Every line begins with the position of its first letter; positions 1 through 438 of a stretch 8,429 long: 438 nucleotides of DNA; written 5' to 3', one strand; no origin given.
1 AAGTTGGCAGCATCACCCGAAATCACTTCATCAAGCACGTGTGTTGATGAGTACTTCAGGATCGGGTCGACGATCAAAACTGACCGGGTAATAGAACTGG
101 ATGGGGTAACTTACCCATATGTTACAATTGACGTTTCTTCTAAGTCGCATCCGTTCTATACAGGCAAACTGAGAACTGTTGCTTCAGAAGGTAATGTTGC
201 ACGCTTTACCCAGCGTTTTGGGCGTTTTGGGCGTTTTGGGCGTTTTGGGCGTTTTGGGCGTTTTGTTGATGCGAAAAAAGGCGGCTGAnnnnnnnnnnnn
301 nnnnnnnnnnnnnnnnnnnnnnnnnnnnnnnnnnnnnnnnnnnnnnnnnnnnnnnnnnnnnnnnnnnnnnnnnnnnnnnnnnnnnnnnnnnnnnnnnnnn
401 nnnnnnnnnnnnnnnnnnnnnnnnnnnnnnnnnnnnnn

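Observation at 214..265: In-frame 9-bp tandem repeat expands the C-terminus of an L31 type B paralog to (GRF)n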

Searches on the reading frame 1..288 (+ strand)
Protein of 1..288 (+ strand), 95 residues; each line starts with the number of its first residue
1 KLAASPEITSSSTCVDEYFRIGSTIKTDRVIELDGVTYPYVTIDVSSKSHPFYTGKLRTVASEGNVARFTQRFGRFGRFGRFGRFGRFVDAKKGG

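Call 5: search_protein_families(library=pfam, proteins=[window:1-288:+], max_evalue=0.01)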
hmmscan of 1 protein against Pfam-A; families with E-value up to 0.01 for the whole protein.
window:1-288:+ (95 aa): 1 family
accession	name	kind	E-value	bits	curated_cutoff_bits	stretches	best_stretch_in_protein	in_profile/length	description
PF01197.23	Ribosomal_L31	-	9.9e-16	58.1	27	1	12-74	16-65/65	Ribosomal protein L31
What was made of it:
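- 44..288 (+): L31 type B-homologous remainder: equivalent to codons 20-87 of the intact 87-aa island allele, plus the expansion and the TGA stop at 286-288. Pfam PF01197, profile positions 16-65/65 (call 5).
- On Ribosomal protein bL31 type B (NCBIfam NF002462; Pfam PF01197): Pfam covers only positions 16-65/65 (call 5).
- Checked: The ORF is L31: Pfam PF01197, 58 bits, but only profile positions 16-65 of 65 (call 5).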

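Call 19: find_homologous_proteins(query=window:4-285:+, max_evalue=0.00001)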
Query window:4-285:+ (94 aa): 313 proteins with E <= 0.00001 among 5615 candidates; the best 120 are listed.
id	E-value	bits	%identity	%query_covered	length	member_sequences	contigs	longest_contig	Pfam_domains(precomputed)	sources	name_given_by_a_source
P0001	2.1e-35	138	83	88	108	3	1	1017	PF01197.24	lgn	-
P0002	6.8e-34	134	83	86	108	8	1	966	PF01197.24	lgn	-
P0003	1.8e-33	132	83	86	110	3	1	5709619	PF01197.24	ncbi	-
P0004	2.1e-33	132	93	72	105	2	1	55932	PF01197.24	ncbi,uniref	ncbi:type B 50S ribosomal protein L31, partial [Escherichia coli]|uniref:type B 50S ribosomal protei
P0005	1.3e-32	129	80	88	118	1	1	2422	PF01197.24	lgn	-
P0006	1.5e-32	129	94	68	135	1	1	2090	PF00444.24,PF01197.24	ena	-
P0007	1.6e-32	129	95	68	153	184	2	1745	PF01197.24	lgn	-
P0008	1.8e-32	129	81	88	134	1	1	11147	PF00444.24,PF01197.24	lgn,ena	-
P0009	1.8e-32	129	95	68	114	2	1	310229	PF01197.24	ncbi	-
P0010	1.8e-32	129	95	68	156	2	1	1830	PF01197.24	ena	-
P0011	1.9e-32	129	95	68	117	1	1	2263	PF01197.24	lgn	-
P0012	2.0e-32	129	95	68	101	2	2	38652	PF01197.24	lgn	-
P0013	2.1e-32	129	95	68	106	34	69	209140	PF01197.24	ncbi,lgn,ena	-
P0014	2.1e-32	129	95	68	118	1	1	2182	PF01197.24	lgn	-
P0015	2.4e-32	129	95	68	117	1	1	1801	PF01197.24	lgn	-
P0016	2.4e-32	129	80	87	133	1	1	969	PF00444.24,PF01197.24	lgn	-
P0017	2.5e-32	129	95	68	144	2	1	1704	PF00444.24,PF01197.24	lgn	-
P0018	2.8e-32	128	95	68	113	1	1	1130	PF01197.24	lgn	-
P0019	3.6e-32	128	95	68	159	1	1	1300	PF00444.24,PF01197.24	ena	-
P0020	3.8e-32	128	95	68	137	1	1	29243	PF01197.24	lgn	-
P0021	3.9e-32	128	95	68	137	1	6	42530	PF01197.24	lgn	-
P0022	4.2e-32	128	95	68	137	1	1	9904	PF01197.24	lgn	-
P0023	4.5e-32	128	94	68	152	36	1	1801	PF00444.24,PF01197.24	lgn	-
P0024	5.3e-32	127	94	68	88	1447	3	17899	PF01197.24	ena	-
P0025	7.4e-32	127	94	68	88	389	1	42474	PF01197.24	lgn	-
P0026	1.2e-31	126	87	73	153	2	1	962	PF01197.24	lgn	-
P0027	4.4e-31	125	88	68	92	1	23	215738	PF01197.24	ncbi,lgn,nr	ncbi:type B 50S ribosomal protein L31 [Escherichia coli]|nr:type B 50S ribosomal protein L31 [Escher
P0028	2.1e-30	122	88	68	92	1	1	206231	PF01197.24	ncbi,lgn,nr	ncbi:type B 50S ribosomal protein L31 [Escherichia coli]|nr:type B 50S ribosomal protein L31 [Escher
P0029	6.3e-30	121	89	68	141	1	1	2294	PF01197.24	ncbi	-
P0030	5.7e-28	115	89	66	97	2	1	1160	PF01197.24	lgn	-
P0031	6.1e-28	114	93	63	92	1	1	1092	PF01197.24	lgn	-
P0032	6.8e-28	114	93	63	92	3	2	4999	PF01197.24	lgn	-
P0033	1.1e-27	114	93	63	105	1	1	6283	PF01197.24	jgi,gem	-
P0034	1.6e-27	113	81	68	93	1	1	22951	PF01197.24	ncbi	ncbi:type B 50S ribosomal protein L31 [Escherichia coli]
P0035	1.3e-26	110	66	87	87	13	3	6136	PF01197.24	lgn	-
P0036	2.0e-26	110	91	61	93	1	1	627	PF01197.24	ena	-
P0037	2.9e-26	109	89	68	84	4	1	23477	PF01197.24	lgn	-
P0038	7.8e-26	108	66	87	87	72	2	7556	PF01197.24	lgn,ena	-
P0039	1.7e-25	107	94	57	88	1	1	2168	PF01197.24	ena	-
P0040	2.3e-25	106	75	68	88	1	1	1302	PF01197.24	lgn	-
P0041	6.1e-25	105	93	59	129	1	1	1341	PF00444.24,PF01197.24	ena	-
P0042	6.3e-25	105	77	68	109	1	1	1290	PF01197.24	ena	-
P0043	7.4e-25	105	75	68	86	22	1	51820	PF01197.24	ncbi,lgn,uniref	ncbi:type B 50S ribosomal protein L31 [Klebsiella aerogenes]|uniref:type B 50S ribosomal protein L31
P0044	7.6e-25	105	94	57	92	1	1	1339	PF01197.24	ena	-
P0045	1.0e-24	104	75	68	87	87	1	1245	PF01197.24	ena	-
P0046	1.0e-24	104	75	68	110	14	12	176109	PF01197.24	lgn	-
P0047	1.4e-24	104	75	68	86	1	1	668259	PF01197.24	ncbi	ncbi:type B 50S ribosomal protein L31 [Klebsiella aerogenes]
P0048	1.4e-24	104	76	76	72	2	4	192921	PF01197.24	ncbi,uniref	ncbi:50S ribosomal protein L31 [Escherichia albertii]|uniref:50S ribosomal protein L31 n=1 Tax=Esche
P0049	1.8e-24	103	75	68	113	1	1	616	PF01197.24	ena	-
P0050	2.5e-24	103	80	68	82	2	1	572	PF01197.24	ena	-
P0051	2.9e-24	103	71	72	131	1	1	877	PF01197.24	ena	-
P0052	3.3e-24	103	72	68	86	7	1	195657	PF01197.24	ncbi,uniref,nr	ncbi:type B 50S ribosomal protein L31 [Enterobacter sp. Bisph1]|uniref:type B 50S ribosomal protein 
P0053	6.2e-24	102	72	68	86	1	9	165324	PF01197.24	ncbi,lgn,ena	-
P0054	7.4e-24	101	74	66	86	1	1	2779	PF01197.24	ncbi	-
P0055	7.7e-24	101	73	68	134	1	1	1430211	PF00444.24,PF01197.24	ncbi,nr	ncbi:50S ribosomal protein L31 [Klebsiella pneumoniae]|nr:50S ribosomal protein L31 [Klebsiella pneu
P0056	8.7e-24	101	63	86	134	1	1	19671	PF00444.24,PF01197.24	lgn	-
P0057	9.9e-24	101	73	68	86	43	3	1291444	PF01197.24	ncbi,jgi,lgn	ncbi:type B 50S ribosomal protein L31 [Klebsiella aerogenes]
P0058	1.0e-23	101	73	68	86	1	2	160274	PF01197.24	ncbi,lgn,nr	ncbi:50S ribosomal protein L31 type B [Salmonella enterica subsp. houtenae]|nr:50S ribosomal protein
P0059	1.1e-23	101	70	68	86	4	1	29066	PF01197.24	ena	-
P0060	1.2e-23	101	72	68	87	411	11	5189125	PF01197.24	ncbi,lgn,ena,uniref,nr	ncbi:TPA: type B 50S ribosomal protein L31 [Klebsiella pneumoniae]|uniref:type B 50S ribosomal prote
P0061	1.2e-23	101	73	68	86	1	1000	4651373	PF01197.24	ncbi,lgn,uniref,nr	ncbi:type B 50S ribosomal protein L31 [Salmonella enterica subsp. houtenae]|uniref:Large ribosomal s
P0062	1.3e-23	101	72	68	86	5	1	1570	PF01197.24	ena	-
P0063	1.3e-23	101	73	68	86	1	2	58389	PF01197.24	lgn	-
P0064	1.4e-23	101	94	55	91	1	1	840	PF01197.24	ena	-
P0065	1.9e-23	100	72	68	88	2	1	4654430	PF01197.24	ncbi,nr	ncbi:type B 50S ribosomal protein L31 [Enterobacteriaceae bacterium 4M9]|nr:type B 50S ribosomal pro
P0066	2.0e-23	100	70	73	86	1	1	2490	PF01197.24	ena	-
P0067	2.1e-23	100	70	68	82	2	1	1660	PF01197.24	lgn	-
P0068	2.4e-23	100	73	68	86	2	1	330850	PF01197.24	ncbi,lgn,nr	ncbi:type B 50S ribosomal protein L31 [Salmonella enterica subsp. houtenae]|nr:type B 50S ribosomal 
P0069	2.9e-23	100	96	54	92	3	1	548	PF01197.24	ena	-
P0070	3.0e-23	99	70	68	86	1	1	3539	PF01197.24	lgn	-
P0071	3.5e-23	99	72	68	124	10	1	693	PF01197.24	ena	-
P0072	3.7e-23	99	72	68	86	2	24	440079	PF01197.24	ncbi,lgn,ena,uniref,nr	ncbi:type B 50S ribosomal protein L31 [Phytobacter massiliensis]|uniref:type B 50S ribosomal protein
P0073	4.2e-23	99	70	68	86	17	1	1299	PF01197.24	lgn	-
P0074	5.2e-23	99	72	68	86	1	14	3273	PF01197.24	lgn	-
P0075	6.9e-23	98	72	68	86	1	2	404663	PF01197.24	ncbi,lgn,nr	ncbi:TPA: type B 50S ribosomal protein L31 [Salmonella enterica]|nr:type B 50S ribosomal protein L31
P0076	7.1e-23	98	70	68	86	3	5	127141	PF01197.24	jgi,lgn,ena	-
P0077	7.2e-23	98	59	87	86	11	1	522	PF01197.24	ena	-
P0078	7.5e-23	98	69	68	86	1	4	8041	PF01197.24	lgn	-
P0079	7.5e-23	98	69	68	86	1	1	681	PF01197.24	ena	-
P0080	7.8e-23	98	69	68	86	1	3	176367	PF01197.24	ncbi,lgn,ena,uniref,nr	ncbi:type B 50S ribosomal protein L31 [Pseudocitrobacter vendiensis]|uniref:Large ribosomal subunit 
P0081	8.1e-23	98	72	68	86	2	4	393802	PF01197.24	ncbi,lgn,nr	ncbi:TPA: type B 50S ribosomal protein L31 [Salmonella enterica]|nr:type B 50S ribosomal protein L31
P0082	8.5e-23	98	72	68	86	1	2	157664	PF01197.24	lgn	-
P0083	9.8e-23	98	72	68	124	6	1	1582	PF01197.24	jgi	jgi:large subunit ribosomal protein L31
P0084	1.1e-22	98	69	68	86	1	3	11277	PF01197.24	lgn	-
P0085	1.2e-22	98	67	68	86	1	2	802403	PF01197.24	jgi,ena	jgi:ribosomal protein L31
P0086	1.2e-22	98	73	68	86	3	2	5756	PF01197.24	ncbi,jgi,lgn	-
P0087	1.3e-22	97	72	68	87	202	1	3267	PF01197.24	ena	-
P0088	1.3e-22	97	69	68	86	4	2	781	PF01197.24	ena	-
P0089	1.3e-22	97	69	68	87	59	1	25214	PF01197.24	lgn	-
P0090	1.4e-22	97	65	73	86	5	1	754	PF01197.24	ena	-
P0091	1.6e-22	97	70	68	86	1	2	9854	PF01197.24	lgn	-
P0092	1.6e-22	97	69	68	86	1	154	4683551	PF01197.24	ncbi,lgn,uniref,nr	ncbi:type B 50S ribosomal protein L31 [Salmonella bongori]|uniref:Large ribosomal subunit protein bL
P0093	1.8e-22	97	70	68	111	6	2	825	PF01197.24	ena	-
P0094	1.8e-22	97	69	68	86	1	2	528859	PF01197.24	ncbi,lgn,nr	ncbi:type B 50S ribosomal protein L31 [Salmonella bongori]|nr:50S ribosomal protein L31 type B [Salm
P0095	1.8e-22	97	70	68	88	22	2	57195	PF01197.24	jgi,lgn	-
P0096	2.0e-22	97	75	64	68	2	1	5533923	PF01197.24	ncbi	-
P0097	2.1e-22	97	69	68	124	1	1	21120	PF01197.24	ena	-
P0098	2.2e-22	97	69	68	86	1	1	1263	PF01197.24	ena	-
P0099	2.2e-22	97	69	68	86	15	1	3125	PF01197.24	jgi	-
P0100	2.2e-22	97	69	68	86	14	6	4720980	PF01197.24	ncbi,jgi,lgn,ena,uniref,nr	ncbi:type B 50S ribosomal protein L31 [Franconibacter sp. IITDAS19]|uniref:type B 50S ribosomal prot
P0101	2.3e-22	97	69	68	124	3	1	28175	PF01197.24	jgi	jgi:large subunit ribosomal protein L31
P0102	2.3e-22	97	70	68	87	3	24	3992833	PF01197.24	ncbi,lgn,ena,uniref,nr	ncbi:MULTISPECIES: type B 50S ribosomal protein L31 [Providencia]|uniref:Large ribosomal subunit pro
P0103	2.6e-22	97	70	68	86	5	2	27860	PF01197.24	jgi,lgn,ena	-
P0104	2.7e-22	96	69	68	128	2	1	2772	PF00444.24,PF01197.24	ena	-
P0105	2.7e-22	96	57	77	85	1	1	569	PF01197.24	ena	-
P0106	2.8e-22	96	71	69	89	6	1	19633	PF01197.24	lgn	-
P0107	3.3e-22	96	92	54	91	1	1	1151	PF01197.24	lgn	-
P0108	3.6e-22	96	69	68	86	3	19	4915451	PF01197.24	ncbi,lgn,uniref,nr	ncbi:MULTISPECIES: type B 50S ribosomal protein L31 [Citrobacter]|uniref:Large ribosomal subunit pro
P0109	3.8e-22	96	71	66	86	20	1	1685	PF01197.24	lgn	-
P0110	3.8e-22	96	69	68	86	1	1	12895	PF01197.24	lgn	-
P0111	4.1e-22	96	67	68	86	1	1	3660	PF01197.24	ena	-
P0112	4.1e-22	96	70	68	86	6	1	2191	PF01197.24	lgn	-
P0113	4.2e-22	96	69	68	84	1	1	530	PF01197.24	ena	-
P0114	4.5e-22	96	69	68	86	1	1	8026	PF01197.24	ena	-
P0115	4.5e-22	96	68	69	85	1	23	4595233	PF01197.24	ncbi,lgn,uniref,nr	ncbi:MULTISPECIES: type B 50S ribosomal protein L31 [Pseudoalteromonas]|uniref:Large ribosomal subun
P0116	4.6e-22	96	64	68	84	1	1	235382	PF01197.24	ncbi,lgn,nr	ncbi:50S ribosomal protein L31 [Enterobacterales bacterium CwR94]|nr:50S ribosomal protein L31 [Ente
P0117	5.0e-22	96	62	73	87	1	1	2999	PF01197.24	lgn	-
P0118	5.2e-22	96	67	68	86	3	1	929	PF01197.24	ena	-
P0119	7.0e-22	95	67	68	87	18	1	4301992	PF01197.24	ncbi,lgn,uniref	ncbi:type B 50S ribosomal protein L31 [Klebsiella sp. WOUb02]|uniref:type B 50S ribosomal protein L3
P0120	7.6e-22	95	67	68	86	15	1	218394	PF01197.24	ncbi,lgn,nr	ncbi:TPA: type B 50S ribosomal protein L31 [Citrobacter koseri]|nr:type B 50S ribosomal protein L31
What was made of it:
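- Closest known: Chromosomal YkgM. Same: Residues 20-78 are about 95% identical at the protein level (call 19).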

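Call 33: list_cluster_members(proteins=[window:4-285:+, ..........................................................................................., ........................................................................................, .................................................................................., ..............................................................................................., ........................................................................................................, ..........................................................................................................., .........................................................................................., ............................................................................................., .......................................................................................])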
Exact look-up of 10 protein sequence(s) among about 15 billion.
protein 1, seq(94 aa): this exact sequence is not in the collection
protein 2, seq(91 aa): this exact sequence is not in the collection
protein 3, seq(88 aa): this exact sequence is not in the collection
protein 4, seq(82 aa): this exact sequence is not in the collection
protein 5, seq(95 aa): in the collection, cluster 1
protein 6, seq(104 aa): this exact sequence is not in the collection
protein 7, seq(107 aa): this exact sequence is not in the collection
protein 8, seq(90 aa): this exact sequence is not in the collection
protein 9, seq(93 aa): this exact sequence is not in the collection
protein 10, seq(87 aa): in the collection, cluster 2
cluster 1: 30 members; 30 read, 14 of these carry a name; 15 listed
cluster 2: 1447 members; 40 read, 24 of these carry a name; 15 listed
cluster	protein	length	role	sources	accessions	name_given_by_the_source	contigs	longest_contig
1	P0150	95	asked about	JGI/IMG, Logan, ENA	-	-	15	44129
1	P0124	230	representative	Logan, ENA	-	-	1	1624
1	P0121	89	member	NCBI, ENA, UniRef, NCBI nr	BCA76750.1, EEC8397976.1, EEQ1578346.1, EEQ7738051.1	50S ribosomal protein L31 [Escherichia coli] | 50S ribosomal protein L31 n=1 Tax=Escherichia coli TaxID=562 RepID=UPI0003EE703A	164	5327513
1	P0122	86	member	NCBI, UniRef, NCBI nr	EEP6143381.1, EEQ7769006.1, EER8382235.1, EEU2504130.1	TPA: 50S ribosomal protein L31 [Escherichia coli] | 50S ribosomal protein L31 n=1 Tax=Escherichia coli TaxID=562 RepID=A0AAI9E4W9_ECOLX | 50S ribosomal protein L31 [Escherichia coli]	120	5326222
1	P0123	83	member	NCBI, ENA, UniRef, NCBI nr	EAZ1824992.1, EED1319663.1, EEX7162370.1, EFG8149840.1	TPA: 50S ribosomal protein L31 [Escherichia coli] | 50S ribosomal protein L31 n=1 Tax=Escherichia coli TaxID=562 RepID=UPI000FAC7E12 | 50S ribosomal protein L31 [Escherichia coli]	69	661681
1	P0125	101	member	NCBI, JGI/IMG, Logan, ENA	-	large subunit ribosomal protein L31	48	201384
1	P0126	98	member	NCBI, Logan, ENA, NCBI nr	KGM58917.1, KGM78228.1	50S ribosomal protein L31 type B 2 [Escherichia coli]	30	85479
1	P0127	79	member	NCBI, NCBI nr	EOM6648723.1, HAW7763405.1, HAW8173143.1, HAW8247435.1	50S ribosomal protein L31 [Escherichia coli]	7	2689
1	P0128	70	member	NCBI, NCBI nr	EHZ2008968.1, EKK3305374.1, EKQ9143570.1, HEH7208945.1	TPA: 50S ribosomal protein L31, partial [Escherichia coli] | 50S ribosomal protein L31 [Escherichia coli]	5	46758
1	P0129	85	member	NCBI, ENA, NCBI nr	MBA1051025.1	50S ribosomal protein L31 [Escherichia coli]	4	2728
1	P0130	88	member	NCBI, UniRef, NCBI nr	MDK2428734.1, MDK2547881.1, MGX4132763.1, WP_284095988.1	50S ribosomal protein L31 [Escherichia coli] | 50S ribosomal protein L31 n=1 Tax=Escherichia coli TaxID=562 RepID=UPI0024DE5EAF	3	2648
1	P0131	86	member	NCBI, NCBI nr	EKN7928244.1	50S ribosomal protein L31 [Escherichia coli]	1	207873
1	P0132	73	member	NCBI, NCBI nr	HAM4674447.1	TPA: 50S ribosomal protein L31, partial [Escherichia coli] | 50S ribosomal protein L31 [Escherichia coli]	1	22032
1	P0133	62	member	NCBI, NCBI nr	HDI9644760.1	TPA: 50S ribosomal protein L31, partial [Escherichia coli] | 50S ribosomal protein L31 [Escherichia coli]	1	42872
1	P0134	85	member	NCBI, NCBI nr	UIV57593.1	50S ribosomal protein L31 [Escherichia coli]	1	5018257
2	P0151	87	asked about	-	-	type B 50S ribosomal protein L31 [Escherichia coli] | LSU ribosomal protein L31P | Large ribosomal subunit protein bL31B n=49 Tax=root TaxID=1 RepID=RL31B_ECOLI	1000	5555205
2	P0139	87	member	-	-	type B 50S ribosomal protein L31 [Escherichia coli] | ribosomal protein L31 | Large ribosomal subunit protein bL31B n=14 Tax=Enterobacteriaceae TaxID=543 ...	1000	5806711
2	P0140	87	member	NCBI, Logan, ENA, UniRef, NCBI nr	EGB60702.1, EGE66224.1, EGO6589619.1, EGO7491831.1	type B 50S ribosomal protein L31 [Escherichia coli] | Large ribosomal subunit protein bL31B n=1 Tax=Escherichia coli TaxID=562 ... | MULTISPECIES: type B 50S ribosomal protein L31 [Escherichia]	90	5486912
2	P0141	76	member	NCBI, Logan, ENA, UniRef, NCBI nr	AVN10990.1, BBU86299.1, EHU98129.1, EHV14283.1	ribosomal protein L31 [Escherichia coli 08BKT055439] | 50S ribosomal protein L31 n=2 Tax=Escherichia coli TaxID=562 RepID=A0A8S0G0T1_ECOLX | type B 50S ribosomal protein L31 [Escherichia coli]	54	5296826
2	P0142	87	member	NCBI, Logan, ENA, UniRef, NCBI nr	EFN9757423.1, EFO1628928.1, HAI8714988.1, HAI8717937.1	type B 50S ribosomal protein L31 [Escherichia marmotae] | Large ribosomal subunit protein bL31B n=1 Tax=Escherichia marmotae TaxID=1499973 ... | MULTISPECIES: type B 50S ribosomal protein L31 [Escherichia]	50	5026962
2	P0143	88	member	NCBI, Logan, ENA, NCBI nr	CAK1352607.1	type B 50S ribosomal protein L31 [Escherichia coli]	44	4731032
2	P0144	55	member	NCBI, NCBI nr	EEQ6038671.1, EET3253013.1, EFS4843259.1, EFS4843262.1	50S ribosomal protein L31, partial [Escherichia coli] | 50S ribosomal protein L31 [Escherichia coli]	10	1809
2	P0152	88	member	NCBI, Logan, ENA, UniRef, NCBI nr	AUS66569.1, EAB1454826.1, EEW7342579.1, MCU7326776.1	50S ribosomal protein L31 [Escherichia albertii] | type B 50S ribosomal protein L31 n=1 Tax=Escherichia albertii TaxID=208962 ... | type B 50S ribosomal protein L31 [Escherichia albertii]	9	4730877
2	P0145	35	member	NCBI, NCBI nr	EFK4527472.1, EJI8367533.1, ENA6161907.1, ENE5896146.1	50S ribosomal protein L31, partial [Escherichia coli] | 50S ribosomal protein L31 [Escherichia coli]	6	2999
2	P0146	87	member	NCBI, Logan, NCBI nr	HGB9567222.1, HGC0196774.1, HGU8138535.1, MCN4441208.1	TPA: type B 50S ribosomal protein L31 [Escherichia coli] | type B 50S ribosomal protein L31 [Escherichia coli]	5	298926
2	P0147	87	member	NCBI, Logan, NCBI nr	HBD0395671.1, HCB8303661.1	TPA: type B 50S ribosomal protein L31 [Escherichia coli] | type B 50S ribosomal protein L31 [Escherichia coli]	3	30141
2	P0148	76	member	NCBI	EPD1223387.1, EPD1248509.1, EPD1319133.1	type B 50S ribosomal protein L31 [Escherichia coli]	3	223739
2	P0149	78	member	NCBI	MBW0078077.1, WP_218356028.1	type B 50S ribosomal protein L31, partial [Escherichia coli]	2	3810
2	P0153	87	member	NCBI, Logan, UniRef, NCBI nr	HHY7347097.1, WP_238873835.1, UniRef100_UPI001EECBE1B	type B 50S ribosomal protein L31 [Escherichia coli] | type B 50S ribosomal protein L31 n=1 Tax=Escherichia coli TaxID=562 RepID=UPI001EECBE1B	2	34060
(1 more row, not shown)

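Call 55: search_protein_families(library=ncbifam, proteins=[window:4-285:+], max_evalue=0.01)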
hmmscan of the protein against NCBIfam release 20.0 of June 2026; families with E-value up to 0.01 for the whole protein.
window:4-285:+ (94 aa): 4 families
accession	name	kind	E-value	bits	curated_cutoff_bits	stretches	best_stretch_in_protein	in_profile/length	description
NF002462.1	PRK01678.1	exception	1.7e-23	82.5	86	1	13-73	18-79/80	type B 50S ribosomal protein L31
TIGR00105.1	L31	equivalog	2.6e-13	49.9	38.35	1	23-74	15-67/68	50S ribosomal protein L31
NF000612.0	PRK00019.1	equivalog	1.9e-11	43.5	70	1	38-75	31-68/72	50S ribosomal protein L31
NF001809.0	PRK00528.1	equivalog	5.3e-11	42.4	70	1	27-75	19-71/75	50S ribosomal protein L31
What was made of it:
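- The ORF is below the NCBIfam type-B cut-off (call 55).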
